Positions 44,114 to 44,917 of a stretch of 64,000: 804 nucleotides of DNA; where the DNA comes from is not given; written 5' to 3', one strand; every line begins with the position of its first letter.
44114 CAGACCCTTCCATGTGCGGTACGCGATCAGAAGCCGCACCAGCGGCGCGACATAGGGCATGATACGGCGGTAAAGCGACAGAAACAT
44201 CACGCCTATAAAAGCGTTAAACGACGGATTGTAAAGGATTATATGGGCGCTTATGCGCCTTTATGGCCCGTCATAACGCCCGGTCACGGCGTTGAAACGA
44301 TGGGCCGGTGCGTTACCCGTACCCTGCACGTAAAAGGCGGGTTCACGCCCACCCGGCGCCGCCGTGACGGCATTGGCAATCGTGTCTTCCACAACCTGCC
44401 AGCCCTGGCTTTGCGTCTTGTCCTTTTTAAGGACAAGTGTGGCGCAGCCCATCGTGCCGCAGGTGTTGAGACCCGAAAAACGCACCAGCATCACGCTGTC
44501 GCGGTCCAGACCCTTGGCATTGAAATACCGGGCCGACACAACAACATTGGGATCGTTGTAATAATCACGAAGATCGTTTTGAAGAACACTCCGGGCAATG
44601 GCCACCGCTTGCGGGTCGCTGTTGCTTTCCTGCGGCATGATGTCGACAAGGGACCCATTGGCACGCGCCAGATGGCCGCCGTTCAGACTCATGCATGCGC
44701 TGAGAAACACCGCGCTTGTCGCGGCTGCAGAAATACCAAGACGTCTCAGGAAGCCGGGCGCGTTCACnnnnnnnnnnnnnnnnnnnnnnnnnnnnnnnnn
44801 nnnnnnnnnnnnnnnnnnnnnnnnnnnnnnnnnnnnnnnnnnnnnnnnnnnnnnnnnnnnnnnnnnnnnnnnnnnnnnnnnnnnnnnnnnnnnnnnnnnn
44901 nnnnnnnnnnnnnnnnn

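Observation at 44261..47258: Tandemly duplicated two-gene secreted module (A-B, A'-B') of unrecognised families; A' carries a Cys-rich lytic-transglycosylase-like head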

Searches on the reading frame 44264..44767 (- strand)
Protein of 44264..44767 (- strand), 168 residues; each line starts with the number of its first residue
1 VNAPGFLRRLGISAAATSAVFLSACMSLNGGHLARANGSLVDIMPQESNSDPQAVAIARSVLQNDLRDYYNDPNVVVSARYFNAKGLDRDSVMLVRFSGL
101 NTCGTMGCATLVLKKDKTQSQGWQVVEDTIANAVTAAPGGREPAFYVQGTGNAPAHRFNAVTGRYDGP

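Call 5: search_protein_families(library=pfam, proteins=[window:44264-44767:-], max_evalue=1)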
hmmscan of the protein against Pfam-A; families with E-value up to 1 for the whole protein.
window:44264-44767:- (168 aa): 0 families

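Call 6: search_protein_families(library=ncbifam, proteins=[window:44264-44767:-], max_evalue=1)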
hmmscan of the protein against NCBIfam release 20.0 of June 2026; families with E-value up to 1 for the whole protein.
window:44264-44767:- (168 aa): 0 families

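Call 9: search_protein_families(library=phrogs, proteins=[window:44264-44767:-], max_evalue=1)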
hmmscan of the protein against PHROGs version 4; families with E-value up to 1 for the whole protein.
window:44264-44767:- (168 aa): 1 family
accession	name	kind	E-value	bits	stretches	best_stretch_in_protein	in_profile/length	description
phrog_28350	-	unknown function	0.0019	19.6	1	120-142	20-42/71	-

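Call 84: search_protein_families(library=padloc, proteins=[window:44264-44767:-], max_evalue=1)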
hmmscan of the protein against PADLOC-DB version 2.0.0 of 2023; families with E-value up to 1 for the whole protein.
window:44264-44767:- (168 aa): 0 families
